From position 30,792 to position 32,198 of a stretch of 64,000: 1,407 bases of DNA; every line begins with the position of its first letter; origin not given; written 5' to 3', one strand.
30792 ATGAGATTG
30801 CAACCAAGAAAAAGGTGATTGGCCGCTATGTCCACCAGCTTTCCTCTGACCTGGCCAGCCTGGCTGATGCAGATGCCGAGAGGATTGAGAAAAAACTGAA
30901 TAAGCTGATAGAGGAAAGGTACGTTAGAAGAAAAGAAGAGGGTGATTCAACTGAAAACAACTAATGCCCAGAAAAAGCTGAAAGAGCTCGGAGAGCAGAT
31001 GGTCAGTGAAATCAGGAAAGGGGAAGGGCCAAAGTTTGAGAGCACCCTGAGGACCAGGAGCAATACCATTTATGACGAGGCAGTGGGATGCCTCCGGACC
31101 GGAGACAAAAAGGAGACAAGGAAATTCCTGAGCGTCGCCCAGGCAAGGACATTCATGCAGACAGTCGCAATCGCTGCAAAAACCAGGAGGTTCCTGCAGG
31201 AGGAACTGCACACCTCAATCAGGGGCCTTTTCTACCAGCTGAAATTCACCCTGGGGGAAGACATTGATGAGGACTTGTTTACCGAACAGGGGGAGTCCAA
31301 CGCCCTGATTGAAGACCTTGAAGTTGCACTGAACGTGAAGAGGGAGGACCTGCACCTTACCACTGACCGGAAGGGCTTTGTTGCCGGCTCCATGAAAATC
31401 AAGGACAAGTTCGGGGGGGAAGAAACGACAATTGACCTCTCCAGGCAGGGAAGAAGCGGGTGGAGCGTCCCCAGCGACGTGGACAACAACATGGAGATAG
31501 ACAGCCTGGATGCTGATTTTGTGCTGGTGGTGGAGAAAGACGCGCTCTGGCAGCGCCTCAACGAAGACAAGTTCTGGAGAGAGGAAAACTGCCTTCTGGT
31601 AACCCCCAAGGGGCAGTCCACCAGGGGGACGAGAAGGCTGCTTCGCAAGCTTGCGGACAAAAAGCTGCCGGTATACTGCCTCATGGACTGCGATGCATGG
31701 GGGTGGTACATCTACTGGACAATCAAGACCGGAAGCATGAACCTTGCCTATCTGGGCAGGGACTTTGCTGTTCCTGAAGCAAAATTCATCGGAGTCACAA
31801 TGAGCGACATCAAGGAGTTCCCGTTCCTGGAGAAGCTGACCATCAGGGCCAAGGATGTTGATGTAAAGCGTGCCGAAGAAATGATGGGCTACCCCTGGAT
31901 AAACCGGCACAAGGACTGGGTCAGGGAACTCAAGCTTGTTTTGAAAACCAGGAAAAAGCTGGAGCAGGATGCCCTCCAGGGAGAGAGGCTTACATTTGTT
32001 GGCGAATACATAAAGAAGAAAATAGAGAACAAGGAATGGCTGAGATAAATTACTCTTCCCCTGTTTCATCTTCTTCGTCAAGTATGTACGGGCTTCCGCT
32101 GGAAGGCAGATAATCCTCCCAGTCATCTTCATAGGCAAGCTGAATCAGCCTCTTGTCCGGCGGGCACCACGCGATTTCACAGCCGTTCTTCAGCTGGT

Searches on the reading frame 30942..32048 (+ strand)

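Call 17: search_protein_families(library=pfam, proteins=[window:30942-32048:+], max_evalue=0.001)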
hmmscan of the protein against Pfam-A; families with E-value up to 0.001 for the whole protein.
window:30942-32048:+ (368 aa): 3 families
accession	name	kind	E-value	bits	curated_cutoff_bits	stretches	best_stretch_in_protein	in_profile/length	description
PF21180.3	TOP6A-Spo11_Toprim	-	9.7e-53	179.1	24.1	1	193-361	1-170/170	Topoisomerase 6 subunit A/Spo11, Toprim domain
PF04406.19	TP6A_N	-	2.7e-14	53.2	26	1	69-139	1-62/62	Type IIB DNA topoisomerase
PF20768.2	Topo_VI_alpha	-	0.00037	20.7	23.6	1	146-185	6-45/50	All-beta domain in DNA topoisomerase VI alpha subunit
